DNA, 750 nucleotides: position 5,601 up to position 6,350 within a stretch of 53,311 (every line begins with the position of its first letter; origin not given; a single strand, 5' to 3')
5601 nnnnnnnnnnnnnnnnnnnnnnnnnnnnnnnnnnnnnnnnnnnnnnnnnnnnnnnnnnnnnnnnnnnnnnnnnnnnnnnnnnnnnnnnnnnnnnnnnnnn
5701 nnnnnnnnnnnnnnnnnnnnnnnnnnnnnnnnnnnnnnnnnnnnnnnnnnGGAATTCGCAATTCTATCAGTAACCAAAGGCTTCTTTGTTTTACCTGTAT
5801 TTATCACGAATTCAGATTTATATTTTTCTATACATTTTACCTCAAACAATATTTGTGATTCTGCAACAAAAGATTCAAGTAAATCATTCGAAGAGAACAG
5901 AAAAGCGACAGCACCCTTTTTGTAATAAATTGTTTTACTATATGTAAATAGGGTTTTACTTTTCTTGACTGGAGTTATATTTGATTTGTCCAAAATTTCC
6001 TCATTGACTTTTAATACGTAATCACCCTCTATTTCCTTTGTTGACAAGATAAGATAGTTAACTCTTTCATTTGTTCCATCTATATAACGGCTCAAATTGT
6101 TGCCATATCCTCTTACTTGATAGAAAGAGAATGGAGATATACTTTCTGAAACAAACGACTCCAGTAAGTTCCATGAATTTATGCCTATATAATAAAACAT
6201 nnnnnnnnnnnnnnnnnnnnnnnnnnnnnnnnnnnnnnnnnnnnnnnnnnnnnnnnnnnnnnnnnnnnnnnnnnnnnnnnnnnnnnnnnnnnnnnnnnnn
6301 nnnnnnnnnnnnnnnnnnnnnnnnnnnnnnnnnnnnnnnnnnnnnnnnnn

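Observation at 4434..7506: Compact SF1 helicase-like ATPase plus 588-aa orphan protein: candidate uncharacterised two-gene defence module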

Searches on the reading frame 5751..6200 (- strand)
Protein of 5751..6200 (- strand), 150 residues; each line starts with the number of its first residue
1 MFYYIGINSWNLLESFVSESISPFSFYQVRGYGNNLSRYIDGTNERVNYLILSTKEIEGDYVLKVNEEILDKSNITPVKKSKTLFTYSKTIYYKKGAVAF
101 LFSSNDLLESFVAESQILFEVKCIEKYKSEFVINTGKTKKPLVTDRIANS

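Call 57: predict_structure(alignment_id=A4)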
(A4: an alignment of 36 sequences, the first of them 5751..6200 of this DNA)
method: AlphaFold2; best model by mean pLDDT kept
length: 150 residues; sequences in the alignment: 36
mean_pLDDT: 81.5   pTM: 0.80
mean pLDDT of the five models: 81.5, 79.4, 79.1, 78.9, 78.4
residues with pLDDT >= 90: 61; 70-90: 53; 50-70: 30; < 50: 6
segments of 3 or more residues with pLDDT < 50: 34-37
pLDDT, mean of each block of 10 residues (from residue 1): 89 86 73 50 65 89 95 90 89 94 95 83 86 78 60
secondary structure, 60 per line:
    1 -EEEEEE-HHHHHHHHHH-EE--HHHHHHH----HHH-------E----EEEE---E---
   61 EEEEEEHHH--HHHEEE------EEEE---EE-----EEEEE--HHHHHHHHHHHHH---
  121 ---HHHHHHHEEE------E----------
elements in order: E2-7 H9-18 H24-30 E50-53 E61-66 E75-77 E84-87 E98-102 H105-117 H124-130 E131-133

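Call 60: fold_search(model_id=the predicted structure, library=pdb)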
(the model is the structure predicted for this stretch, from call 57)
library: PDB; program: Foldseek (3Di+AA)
matches with E <= 10: 216; with E <= 0.001: 0
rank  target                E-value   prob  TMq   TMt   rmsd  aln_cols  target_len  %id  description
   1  7yw4                  7.1e-03  0.99  0.45  0.54   5.2       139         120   12  Crystal structure of tRNA 2'-phosphotransferase from Saccharomyces cerevisiae (released 2023-07-26)
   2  7omx                  2.7e-02  0.96  0.51  0.41   7.4       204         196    7  Thermus sp. 2.9 DarT in complex with carba-NAD+ (released 2021-06-23)
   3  7omw                  3.1e-02  0.84  0.45  0.35  11.3       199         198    9  Thermus sp. 2.9 DarT in complex with NAD+ (released 2021-06-23)
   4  7omv                  4.9e-02  0.84  0.47  0.35  10.4       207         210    7  Thermus sp. 2.9 DarT (released 2021-06-23)
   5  7omy_AAA              5.9e-02  0.84  0.47  0.36   9.9       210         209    8  Thermus sp. 2.9 DarT in complex with carba-NAD+ and ssDNA (released 2021-06-23)
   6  9ldg_B                3.8e-01  0.47  0.34  0.30   4.7       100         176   19  The structure of TkoKptA/DNA/Appr>P complex-B (released 2025-11-12)
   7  9ldg_A                3.8e-01  0.41  0.32  0.28   4.5       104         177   16  The structure of TkoKptA/DNA/Appr>P complex-B (released 2025-11-12)
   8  7omu_AAA              4.6e-01  0.28  0.44  0.20   9.2       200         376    8  Thermosipho africanus DarTG in complex with ADP-ribose (released 2021-06-23)
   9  9ldc_A                5.6e-01  0.38  0.34  0.29   4.2       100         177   20  The structure of TkoKptA/DNA/ADPR complex-B* (released 2025-11-12)
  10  9ld6_A                5.6e-01  0.35  0.33  0.28   4.5       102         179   20  The complex structure of TkoKptA/DNA/NAD+ (released 2025-11-12)
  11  9ld3_A                6.3e-01  0.38  0.35  0.30   4.4       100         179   17  The complex structure of K63A/2',3',5'-P-A/ADPR (released 2025-11-12)
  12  7yk3_A                6.3e-01  0.23  0.42  0.29  12.3       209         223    7  Crystal structure of DarTG toxin-antitoxin complex from Mycobacterium tuberculosis (released 2023-05-31)
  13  8tg4_A                8.2e-01  0.25  0.34  0.28   3.9       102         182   15  tRNA 2'-phosphotransferase (Tpt1) from Aeropyrum pernix in complex with ADP-ribose-2"-phosphate and 2'-OH RNA (released 2023-11-08)
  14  8tfi                  9.3e-01  0.38  0.37  0.32   3.2       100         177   17  tRNA 2'-phosphotransferase (Tpt1) from Pyrococcus horikoshii (released 2023-11-08)
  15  9ld4_D                1.2e+00  0.25  0.35  0.30   3.9       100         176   17  The Apo-form structure of TkoKptA (released 2025-11-12)
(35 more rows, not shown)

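Call 63: search_solved_structures(query=A5, max_evalue=10, show_alignments=3)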
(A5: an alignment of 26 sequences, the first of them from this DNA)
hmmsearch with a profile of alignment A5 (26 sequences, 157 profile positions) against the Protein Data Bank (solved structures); distinct sequences matched with E-value up to 10: 0.

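Call 64: search_protein_families(library=pfam, alignment_id=A5, max_evalue=10)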
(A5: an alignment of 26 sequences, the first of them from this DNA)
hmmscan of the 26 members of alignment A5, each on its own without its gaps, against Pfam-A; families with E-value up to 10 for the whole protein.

A. member 1, seq(150 aa): 0 families

B. families by the number of members that match (of 26 scanned): 11 families
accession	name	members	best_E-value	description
PF22546.2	2CompART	2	0.056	2-Component system ADP-ribosyltransferase domain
PF12366.13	Casc1_C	1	0.0097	Cancer susceptibility candidate 1 C-terminal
PF00719.24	Pyrophosphatase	1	0.019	Inorganic pyrophosphatase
PF17470.7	Gp45_2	1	0.024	Phage gene product 45.2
PF18469.7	PH_18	1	0.036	Pleckstrin homology domain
PF11514.14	DUF3219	1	0.11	Protein of unknown function (DUF3219)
PF15969.10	RexA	1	0.15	Intracellular sensor of Lambda phage, Abi component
PF19164.5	DUF5846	1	0.16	Family of unknown function (DUF5846)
PF11456.13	DUF3019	1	0.17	Protein of unknown function (DUF3019)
PF19331.4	MCCA_BT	1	0.22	Methylcrotonoyl-CoA carboxylase subunit alpha BT domain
PF06327.19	Adcy_cons_dom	1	0.26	Adenylate cyclase, conserved domain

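Call 68: fold_search(model_id=the predicted structure, library=viral)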
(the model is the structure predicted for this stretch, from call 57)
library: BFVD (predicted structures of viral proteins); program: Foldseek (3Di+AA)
matches with E <= 10: 283; with E <= 0.001: 1
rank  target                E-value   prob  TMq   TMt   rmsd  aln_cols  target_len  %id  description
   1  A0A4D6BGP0            3.5e-04  1.00  0.49  0.48   8.2       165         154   14  (no name in the UniProt tables at hand)
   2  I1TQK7                1.7e-03  0.98  0.42  0.23   8.4       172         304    8  (no name in the UniProt tables at hand)
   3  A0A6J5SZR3            2.7e-03  0.97  0.45  0.27  10.1       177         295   13  Uncharacterized protein [uncultured Caudovirales phage]
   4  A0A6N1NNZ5            3.7e-03  0.99  0.52  0.47   6.2       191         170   15  Uncharacterized protein [Tupanvirus soda lake]
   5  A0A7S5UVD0            4.5e-03  0.90  0.40  0.38   8.6       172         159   15  (no name in the UniProt tables at hand)
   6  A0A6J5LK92            5.5e-03  0.89  0.40  0.15   8.4       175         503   10  ASCH domain containing protein [uncultured Caudovirales phage]
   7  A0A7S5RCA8            7.6e-03  0.95  0.44  0.22   7.7       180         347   12  (no name in the UniProt tables at hand)
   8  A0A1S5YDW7            8.1e-03  0.97  0.47  0.23   7.8       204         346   10  ORF32 [Betabaculovirus altermyunipunctae]
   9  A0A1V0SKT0            1.3e-02  0.98  0.54  0.40   4.7       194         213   13  Uncharacterized protein [Klosneuvirus KNV1]
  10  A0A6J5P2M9            1.7e-02  0.99  0.42  0.39   6.2       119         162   12  Uncharacterized protein [uncultured Caudovirales phage]
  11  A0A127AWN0            2.0e-02  0.93  0.49  0.38   8.7       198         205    8  Uncharacterized protein [Bacillus phage SP-15]
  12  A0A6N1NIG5            2.6e-02  0.90  0.51  0.20  10.0       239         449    9  Uncharacterized protein [Tupanvirus deep ocean]
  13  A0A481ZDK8            2.9e-02  0.92  0.52  0.33   8.4       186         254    8  Uncharacterized protein [Pithovirus LCPAC406]
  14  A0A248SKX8            2.9e-02  0.60  0.41  0.20   9.5       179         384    8  (no name in the UniProt tables at hand)
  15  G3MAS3                3.3e-02  0.66  0.37  0.36  10.0       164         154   10  Gp532 [Bacillus phage G]
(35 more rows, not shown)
